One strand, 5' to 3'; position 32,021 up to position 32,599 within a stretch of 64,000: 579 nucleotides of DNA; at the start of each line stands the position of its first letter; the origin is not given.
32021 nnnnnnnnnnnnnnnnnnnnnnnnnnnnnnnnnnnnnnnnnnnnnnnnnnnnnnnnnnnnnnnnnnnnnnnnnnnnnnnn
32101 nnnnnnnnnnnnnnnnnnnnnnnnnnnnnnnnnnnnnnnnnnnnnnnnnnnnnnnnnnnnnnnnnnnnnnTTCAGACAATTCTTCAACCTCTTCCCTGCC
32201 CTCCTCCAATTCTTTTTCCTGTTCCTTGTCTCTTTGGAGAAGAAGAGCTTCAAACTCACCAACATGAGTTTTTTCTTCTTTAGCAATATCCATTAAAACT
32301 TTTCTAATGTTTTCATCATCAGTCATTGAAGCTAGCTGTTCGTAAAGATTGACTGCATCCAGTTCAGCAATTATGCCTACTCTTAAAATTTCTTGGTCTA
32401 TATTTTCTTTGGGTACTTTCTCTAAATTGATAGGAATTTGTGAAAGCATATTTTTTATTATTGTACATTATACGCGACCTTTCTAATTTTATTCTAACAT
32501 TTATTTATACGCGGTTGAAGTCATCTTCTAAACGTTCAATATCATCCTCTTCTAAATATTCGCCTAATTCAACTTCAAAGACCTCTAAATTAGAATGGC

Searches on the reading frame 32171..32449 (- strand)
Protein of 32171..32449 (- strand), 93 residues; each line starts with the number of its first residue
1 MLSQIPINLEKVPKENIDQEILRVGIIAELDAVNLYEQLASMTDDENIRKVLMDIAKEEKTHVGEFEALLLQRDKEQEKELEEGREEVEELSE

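Call 8: find_encoding_contigs(protein=window:32171-32449:-, flank=10000, max_places=10)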
Protein seq(93 aa) (93 aa): 7 contigs read that carry it; 7 places shown.
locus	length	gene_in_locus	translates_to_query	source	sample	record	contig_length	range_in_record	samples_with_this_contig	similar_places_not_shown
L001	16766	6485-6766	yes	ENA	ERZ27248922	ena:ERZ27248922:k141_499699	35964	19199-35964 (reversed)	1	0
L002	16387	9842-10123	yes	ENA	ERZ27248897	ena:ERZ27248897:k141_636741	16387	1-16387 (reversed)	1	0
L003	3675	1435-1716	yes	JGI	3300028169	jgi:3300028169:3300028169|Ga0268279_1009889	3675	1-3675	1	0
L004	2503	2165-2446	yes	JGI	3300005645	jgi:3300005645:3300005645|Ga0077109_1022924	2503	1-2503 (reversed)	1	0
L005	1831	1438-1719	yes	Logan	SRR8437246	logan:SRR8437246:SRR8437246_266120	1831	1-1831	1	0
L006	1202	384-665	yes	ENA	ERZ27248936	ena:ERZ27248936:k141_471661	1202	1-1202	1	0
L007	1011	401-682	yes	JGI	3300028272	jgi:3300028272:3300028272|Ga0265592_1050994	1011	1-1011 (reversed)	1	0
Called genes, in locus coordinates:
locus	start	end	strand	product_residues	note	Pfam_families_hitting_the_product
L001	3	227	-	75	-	?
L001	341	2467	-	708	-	PF17191:RecG_wedge, PF04851:ResIII, PF00270:DEAD, PF22590:Cas3-like_C_2 (faint), PF00271:Helicase_C, PF19833:RecG_dom3_C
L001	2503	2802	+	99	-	-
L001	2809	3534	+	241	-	PF05116:S6PP, PF08282:Hydrolase_3, PF13344:Hydrolase_6 (weak)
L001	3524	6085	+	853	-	PF01074:Glyco_hydro_38N, PF09261:Alpha-mann_mid, PF07748:Glyco_hydro_38C, PF17677:Glyco_hydro38C2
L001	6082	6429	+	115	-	PF01050:MannoseP_isomer, PF07883:Cupin_2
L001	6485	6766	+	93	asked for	PF22277:EncFtn-like, PF03232:COQ7 (weak), PF02915:Rubrerythrin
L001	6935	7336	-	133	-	PF01245:Ribosomal_L19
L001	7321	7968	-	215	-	PF00849:PseudoU_synth_2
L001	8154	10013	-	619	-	PF06480:FtsH_ext, PF00004:AAA, PF23902:AAA_lid_PRS2_C (weak), PF17862:AAA_lid_3, PF01434:Peptidase_M41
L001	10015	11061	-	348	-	PF00575:S1, PF21543:CvfB_2nd (faint), PF23459:S1_RRP5 (faint), PF00575:S1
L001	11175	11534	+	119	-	PF18924:DUF5674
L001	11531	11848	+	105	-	-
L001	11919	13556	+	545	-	-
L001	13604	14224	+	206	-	PF13483:Lactamase_B_3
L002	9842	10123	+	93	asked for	PF22277:EncFtn-like, PF03232:COQ7 (weak), PF02915:Rubrerythrin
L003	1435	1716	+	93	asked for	PF22277:EncFtn-like, PF03232:COQ7 (weak), PF02915:Rubrerythrin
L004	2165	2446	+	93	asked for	PF22277:EncFtn-like, PF03232:COQ7 (weak), PF02915:Rubrerythrin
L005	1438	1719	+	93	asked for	PF22277:EncFtn-like, PF03232:COQ7 (weak), PF02915:Rubrerythrin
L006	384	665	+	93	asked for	PF22277:EncFtn-like, PF03232:COQ7 (weak), PF02915:Rubrerythrin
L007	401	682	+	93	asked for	PF22277:EncFtn-like, PF03232:COQ7 (weak), PF02915:Rubrerythrin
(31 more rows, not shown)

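Call 27: find_homologous_proteins(query=window:32171-32449:-, max_evalue=1e-8)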
Query seq(93 aa) (93 aa): 7993 proteins with E <= 1e-8 among 8000 candidates; the best 120 are listed.
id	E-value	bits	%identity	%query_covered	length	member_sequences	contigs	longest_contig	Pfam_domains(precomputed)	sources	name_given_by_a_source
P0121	1.0e-47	177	100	100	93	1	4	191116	PF02915.24,PF03232.20,PF22277.3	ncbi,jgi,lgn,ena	-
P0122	4.2e-43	163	90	100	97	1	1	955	PF02915.24,PF03232.20,PF22277.3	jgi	jgi:rubrerythrin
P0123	7.3e-42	159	87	100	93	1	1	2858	PF02915.24,PF22277.3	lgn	-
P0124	6.0e-39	149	83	99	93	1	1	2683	PF02915.24,PF22277.3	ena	-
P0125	2.2e-38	148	79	99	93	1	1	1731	PF09537.17,PF02915.24,PF22277.3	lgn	-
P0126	8.0e-38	146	78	83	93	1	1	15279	PF02915.24,PF03232.20,PF22277.3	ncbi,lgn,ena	-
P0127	1.3e-37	145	81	98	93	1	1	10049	PF02915.24,PF22277.3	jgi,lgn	jgi:rubrerythrin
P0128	1.3e-37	145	82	76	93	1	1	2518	PF02915.24,PF03232.20,PF22277.3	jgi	-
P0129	1.3e-37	145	79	99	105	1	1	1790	PF02915.24,PF22277.3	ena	-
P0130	1.8e-37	145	-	-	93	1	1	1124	PF09537.17,PF02915.24,PF22277.3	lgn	-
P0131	1.8e-37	145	77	99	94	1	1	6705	PF02915.24,PF22277.3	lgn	-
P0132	2.2e-37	144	82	100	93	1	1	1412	PF02915.24,PF22277.3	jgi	-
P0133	2.4e-37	144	79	98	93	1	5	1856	PF02915.24,PF22277.3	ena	-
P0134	2.4e-37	144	78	83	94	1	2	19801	PF02915.24,PF22277.3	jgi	-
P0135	2.5e-37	144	81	100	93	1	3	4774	PF09537.17,PF02915.24,PF22277.3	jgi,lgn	jgi:rubrerythrin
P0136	2.5e-37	144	78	99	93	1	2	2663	PF02915.24,PF03232.20,PF22277.3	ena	-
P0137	2.7e-37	144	75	100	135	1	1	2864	PF02915.24,PF22277.3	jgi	jgi:rubrerythrin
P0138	2.9e-37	144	-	-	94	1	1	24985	PF02915.24,PF22277.3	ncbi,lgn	-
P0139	3.0e-37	144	80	100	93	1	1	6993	PF22277.3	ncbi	-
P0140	4.2e-37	143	79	99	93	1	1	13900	PF02915.24,PF22277.3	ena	-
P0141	4.6e-37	143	-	-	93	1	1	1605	PF02915.24,PF03232.20,PF22277.3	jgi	-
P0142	4.7e-37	143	77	100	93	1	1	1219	PF09537.17,PF02915.24,PF22277.3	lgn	-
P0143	4.9e-37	143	79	99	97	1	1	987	PF02915.24,PF22277.3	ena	-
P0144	4.9e-37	143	77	100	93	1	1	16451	PF02915.24,PF03232.20,PF22277.3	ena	-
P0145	5.0e-37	143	76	100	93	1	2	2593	PF09537.17,PF02915.24,PF22277.3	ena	-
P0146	5.6e-37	143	75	99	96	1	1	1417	PF02915.24,PF22277.3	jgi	jgi:rubrerythrin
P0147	5.7e-37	143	76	99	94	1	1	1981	PF02915.24,PF22277.3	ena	-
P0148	5.8e-37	143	74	99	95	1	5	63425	PF09537.17,PF02915.24,PF03232.20,PF22277.3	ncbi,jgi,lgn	jgi:rubrerythrin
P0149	5.9e-37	143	75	83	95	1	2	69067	PF02915.24,PF22277.3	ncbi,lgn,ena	-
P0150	6.1e-37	143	-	-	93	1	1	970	PF09537.17,PF02915.24,PF22277.3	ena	-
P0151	6.2e-37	143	77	100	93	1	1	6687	PF02915.24,PF03232.20,PF22277.3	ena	-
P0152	6.3e-37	143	79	99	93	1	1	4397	PF02915.24,PF22277.3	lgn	-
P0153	6.7e-37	143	-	-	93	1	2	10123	PF09537.17,PF02915.24,PF22277.3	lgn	-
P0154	7.1e-37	143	81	87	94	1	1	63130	PF02915.24,PF22277.3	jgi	jgi:rubrerythrin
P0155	7.1e-37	143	-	-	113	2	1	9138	PF09537.17,PF02915.24,PF22277.3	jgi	-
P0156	7.2e-37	143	-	-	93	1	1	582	PF02915.24,PF03232.20,PF22277.3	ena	-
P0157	7.2e-37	143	-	-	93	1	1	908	PF02915.24,PF03232.20,PF22277.3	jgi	-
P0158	7.4e-37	143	-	-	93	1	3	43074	PF02915.24,PF22277.3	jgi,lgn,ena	-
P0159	7.5e-37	143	79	98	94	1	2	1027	PF02915.24,PF22277.3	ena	-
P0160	7.5e-37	143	-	-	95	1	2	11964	PF02915.24,PF22277.3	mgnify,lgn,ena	mgnify:CR=1 FL=1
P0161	7.5e-37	143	-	-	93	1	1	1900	PF02915.24,PF03232.20,PF22277.3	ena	-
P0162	8.0e-37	143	-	-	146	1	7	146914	PF02915.24,PF22277.3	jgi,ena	-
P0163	8.3e-37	143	78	80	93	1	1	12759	PF02915.24,PF03232.20,PF22277.3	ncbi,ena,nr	ncbi:demethoxyubiquinone hydroxylase family protein [Patescibacteria group bacterium]|nr:demethoxyub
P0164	8.4e-37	143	76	100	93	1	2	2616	PF02915.24,PF03232.20,PF22277.3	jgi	-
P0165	1.1e-36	142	78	99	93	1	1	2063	PF02915.24,PF03232.20,PF22277.3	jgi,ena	-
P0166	1.1e-36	142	77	99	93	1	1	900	PF02915.24,PF03232.20,PF22277.3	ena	-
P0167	1.2e-36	142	-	-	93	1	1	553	PF02915.24,PF03232.20,PF22277.3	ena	-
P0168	1.2e-36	142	77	100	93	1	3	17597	PF09537.17,PF02915.24,PF22277.3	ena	-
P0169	1.2e-36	142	74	83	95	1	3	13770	PF02915.24,PF22277.3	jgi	-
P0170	1.2e-36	142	76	99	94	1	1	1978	PF02915.24,PF22277.3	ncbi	ncbi:MAG: ferritin family protein [Nitrospirota bacterium]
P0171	1.3e-36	142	74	83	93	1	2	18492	PF02915.24,PF03232.20,PF22277.3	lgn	-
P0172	1.3e-36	142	76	100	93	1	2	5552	PF02915.24,PF03232.20,PF22277.3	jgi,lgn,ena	-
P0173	1.3e-36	142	75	100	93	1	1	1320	PF02915.24,PF03232.20,PF22277.3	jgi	jgi:rubrerythrin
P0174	1.3e-36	142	78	100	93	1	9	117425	PF02915.24,PF03232.20,PF22277.3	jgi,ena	-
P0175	1.4e-36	142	82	95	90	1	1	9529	PF02915.24,PF03232.20,PF22277.3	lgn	-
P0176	1.4e-36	142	-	-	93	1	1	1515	PF02915.24,PF22277.3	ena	-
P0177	1.4e-36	142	76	100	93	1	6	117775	PF02915.24,PF03232.20,PF22277.3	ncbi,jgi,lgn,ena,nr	ncbi:rubrerythrin [Parcubacteria bacterium DG_74_3]|nr:MAG: rubrerythrin [Parcubacteria bacterium DG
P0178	1.4e-36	142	75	99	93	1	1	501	PF02915.24,PF22277.3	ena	-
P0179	1.5e-36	142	-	-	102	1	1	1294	PF09537.17,PF02915.24,PF22277.3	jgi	jgi:rubrerythrin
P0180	1.5e-36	142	-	-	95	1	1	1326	PF02915.24,PF22277.3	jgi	-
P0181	1.5e-36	142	-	-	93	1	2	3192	PF02915.24,PF03232.20,PF22277.3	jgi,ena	-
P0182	1.5e-36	142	-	-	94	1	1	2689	PF02915.24,PF22277.3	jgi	jgi:rubrerythrin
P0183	1.6e-36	142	79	99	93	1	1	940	PF09537.17,PF02915.24,PF22277.3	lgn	-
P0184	1.7e-36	142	-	-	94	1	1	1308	PF02915.24,PF22277.3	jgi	jgi:rubrerythrin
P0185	1.8e-36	141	-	-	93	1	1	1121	PF02915.24,PF22277.3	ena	-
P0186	1.8e-36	141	76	100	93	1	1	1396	PF02915.24,PF03232.20,PF22277.3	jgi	-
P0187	1.8e-36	141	75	99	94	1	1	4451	PF02915.24,PF22277.3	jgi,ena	-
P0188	1.8e-36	141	78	99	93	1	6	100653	PF09537.17,PF02915.24,PF22277.3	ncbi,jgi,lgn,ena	-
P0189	1.8e-36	141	-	-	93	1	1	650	PF02915.24,PF22277.3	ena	-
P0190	1.9e-36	141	-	-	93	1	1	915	PF02915.24,PF03232.20,PF22277.3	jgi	-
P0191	1.9e-36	141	78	99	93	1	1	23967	PF02915.24,PF03232.20,PF22277.3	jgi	jgi:rubrerythrin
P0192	2.0e-36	141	76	100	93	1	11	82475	PF02915.24,PF03232.20,PF22277.3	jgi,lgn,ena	-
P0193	2.0e-36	141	73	99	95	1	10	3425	PF09537.17,PF02915.24,PF03232.20,PF22277.3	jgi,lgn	jgi:rubrerythrin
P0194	2.0e-36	141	74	100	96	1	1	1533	PF02915.24,PF22277.3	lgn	-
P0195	2.0e-36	141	-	-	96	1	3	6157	PF02915.24,PF22277.3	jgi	jgi:rubrerythrin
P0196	2.1e-36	141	78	99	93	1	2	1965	PF02915.24,PF03232.20,PF22277.3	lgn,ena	-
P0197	2.2e-36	141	77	98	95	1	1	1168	PF02915.24,PF22277.3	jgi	jgi:rubrerythrin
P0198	2.3e-36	141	76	99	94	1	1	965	PF02915.24,PF22277.3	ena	-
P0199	2.3e-36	141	79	99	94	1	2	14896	PF02915.24,PF22277.3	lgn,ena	-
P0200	2.3e-36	141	74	83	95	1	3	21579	PF02915.24,PF22277.3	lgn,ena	-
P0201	2.3e-36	141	76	99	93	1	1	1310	PF02915.24,PF03232.20,PF22277.3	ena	-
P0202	2.3e-36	141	78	99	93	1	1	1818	PF02915.24,PF03232.20,PF22277.3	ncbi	-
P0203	2.3e-36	141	-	-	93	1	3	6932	PF02915.24,PF22277.3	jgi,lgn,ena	-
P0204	2.4e-36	141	80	97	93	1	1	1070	PF02915.24,PF22277.3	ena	-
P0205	2.4e-36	141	-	-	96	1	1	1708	PF02915.24,PF22277.3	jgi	jgi:rubrerythrin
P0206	2.4e-36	141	77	98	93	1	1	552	PF02915.24,PF22277.3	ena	-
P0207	2.5e-36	141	-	-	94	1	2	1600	PF02915.24,PF03232.20,PF22277.3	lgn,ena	-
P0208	2.5e-36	141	-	-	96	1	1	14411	PF09537.17,PF02915.24,PF22277.3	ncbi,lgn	-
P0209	2.7e-36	141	76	100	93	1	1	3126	PF02915.24,PF03232.20,PF22277.3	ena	-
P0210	2.7e-36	141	78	100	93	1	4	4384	PF02915.24,PF03232.20,PF22277.3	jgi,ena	-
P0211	2.9e-36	141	77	100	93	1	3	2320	PF02915.24,PF22277.3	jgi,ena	-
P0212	2.9e-36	141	75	99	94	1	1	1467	PF02915.24,PF22277.3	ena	-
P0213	2.9e-36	141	76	99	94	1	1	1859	PF09537.17,PF02915.24,PF22277.3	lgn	-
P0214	3.0e-36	141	-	-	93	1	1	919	PF02915.24,PF03232.20,PF22277.3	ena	-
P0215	3.0e-36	141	76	100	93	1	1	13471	PF02915.24,PF03232.20,PF22277.3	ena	-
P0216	3.0e-36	141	78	80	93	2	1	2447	PF09537.17,PF02915.24,PF22277.3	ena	-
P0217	3.1e-36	141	77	99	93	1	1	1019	PF02915.24,PF03232.20,PF22277.3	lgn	-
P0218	3.1e-36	141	-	-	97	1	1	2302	PF09537.17,PF02915.24,PF03232.20,PF22277.3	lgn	-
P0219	3.1e-36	141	75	100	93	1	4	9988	PF02915.24,PF03232.20,PF22277.3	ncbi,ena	-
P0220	3.1e-36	141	-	-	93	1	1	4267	PF09537.17,PF02915.24,PF03232.20,PF22277.3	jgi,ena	-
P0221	3.3e-36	141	76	99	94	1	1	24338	PF09537.17,PF02915.24,PF22277.3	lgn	-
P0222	3.3e-36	141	78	99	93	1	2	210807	PF09537.17,PF02915.24,PF22277.3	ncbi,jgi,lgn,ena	-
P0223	3.3e-36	141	76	99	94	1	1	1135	PF02915.24,PF22277.3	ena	-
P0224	3.3e-36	141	-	-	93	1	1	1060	PF09537.17,PF02915.24,PF22277.3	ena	-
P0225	3.4e-36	141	-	-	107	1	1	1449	PF02915.24,PF22277.3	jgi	jgi:rubrerythrin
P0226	3.4e-36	141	-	-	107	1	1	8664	PF02915.24,PF22277.3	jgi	jgi:rubrerythrin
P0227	3.5e-36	141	75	99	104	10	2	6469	PF02915.24,PF22277.3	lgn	-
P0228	3.5e-36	141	78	99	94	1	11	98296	PF02915.24,PF22277.3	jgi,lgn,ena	jgi:rubrerythrin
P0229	3.5e-36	141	-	-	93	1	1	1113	PF02915.24,PF22277.3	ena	-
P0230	3.6e-36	141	80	98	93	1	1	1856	PF02915.24,PF03232.20,PF22277.3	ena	-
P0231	3.7e-36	140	74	99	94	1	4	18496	PF02915.24,PF03232.20,PF22277.3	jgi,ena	-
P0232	3.7e-36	140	76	100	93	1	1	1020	PF02915.24,PF03232.20,PF22277.3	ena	-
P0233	3.7e-36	140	-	-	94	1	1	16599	PF02915.24,PF22277.3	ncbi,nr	ncbi:MAG: rubrerythrin [Nitrospirae bacterium]|nr:rubrerythrin [Nitrospirota bacterium]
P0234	3.7e-36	140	77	100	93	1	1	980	PF02915.24,PF03232.20,PF22277.3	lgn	-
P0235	3.8e-36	140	-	-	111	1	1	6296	PF02915.24,PF03232.20,PF22277.3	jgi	-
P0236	3.8e-36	140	-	-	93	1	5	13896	PF02915.24,PF22277.3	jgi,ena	-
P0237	4.0e-36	140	77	80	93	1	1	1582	PF02915.24,PF03232.20,PF22277.3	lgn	-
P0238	4.1e-36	140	-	-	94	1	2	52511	PF09537.17,PF02915.24,PF22277.3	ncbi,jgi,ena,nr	ncbi:rubrerythrin [Candidatus Woesearchaeota archaeon]|nr:rubrerythrin [Candidatus Woesearchaeota ar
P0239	4.3e-36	140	76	100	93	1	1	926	PF02915.24,PF03232.20,PF22277.3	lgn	-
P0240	4.3e-36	140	74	99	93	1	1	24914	PF02915.24,PF22277.3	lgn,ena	-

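Call 28: find_encoding_contigs(protein=P0122, flank=5000, max_places=3)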
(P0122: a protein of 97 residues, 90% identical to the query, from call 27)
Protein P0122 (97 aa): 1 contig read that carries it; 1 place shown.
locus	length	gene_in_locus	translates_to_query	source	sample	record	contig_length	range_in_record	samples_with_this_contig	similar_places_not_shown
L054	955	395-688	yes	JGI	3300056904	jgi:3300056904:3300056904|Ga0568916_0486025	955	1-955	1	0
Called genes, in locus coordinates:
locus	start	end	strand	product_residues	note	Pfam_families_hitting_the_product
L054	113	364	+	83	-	-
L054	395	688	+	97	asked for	PF22277:EncFtn-like (weak), PF03232:COQ7 (weak), PF02915:Rubrerythrin (weak)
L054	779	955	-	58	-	?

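Call 29: find_encoding_contigs(protein=P0123, flank=5000, max_places=3)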
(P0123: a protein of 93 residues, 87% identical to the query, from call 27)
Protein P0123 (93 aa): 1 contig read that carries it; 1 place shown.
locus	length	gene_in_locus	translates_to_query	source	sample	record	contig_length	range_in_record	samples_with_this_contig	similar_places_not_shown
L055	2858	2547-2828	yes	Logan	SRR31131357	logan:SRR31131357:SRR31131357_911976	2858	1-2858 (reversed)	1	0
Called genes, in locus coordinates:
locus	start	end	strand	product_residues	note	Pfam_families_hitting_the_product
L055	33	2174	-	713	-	PF17191:RecG_wedge, PF00270:DEAD, PF04851:ResIII, PF00271:Helicase_C, PF19833:RecG_dom3_C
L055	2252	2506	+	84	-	-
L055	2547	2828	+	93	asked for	PF22277:EncFtn-like (weak), PF02915:Rubrerythrin (weak)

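Call 30: find_encoding_contigs(protein=P0124, flank=5000, max_places=3)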
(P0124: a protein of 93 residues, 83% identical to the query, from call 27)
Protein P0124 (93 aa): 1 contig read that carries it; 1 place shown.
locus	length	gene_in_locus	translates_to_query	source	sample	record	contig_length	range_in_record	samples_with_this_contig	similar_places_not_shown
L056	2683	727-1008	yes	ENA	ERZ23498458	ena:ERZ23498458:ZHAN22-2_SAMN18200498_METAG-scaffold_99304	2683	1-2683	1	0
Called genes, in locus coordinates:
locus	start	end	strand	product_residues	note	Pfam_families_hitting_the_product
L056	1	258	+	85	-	?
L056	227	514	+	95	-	PF13597:NRDD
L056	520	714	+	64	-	-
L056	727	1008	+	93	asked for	PF22277:EncFtn-like, PF02915:Rubrerythrin (weak)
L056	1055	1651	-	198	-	-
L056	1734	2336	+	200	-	PF00081:Sod_Fe_N, PF02777:Sod_Fe_C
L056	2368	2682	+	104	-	PF09851:SHOCT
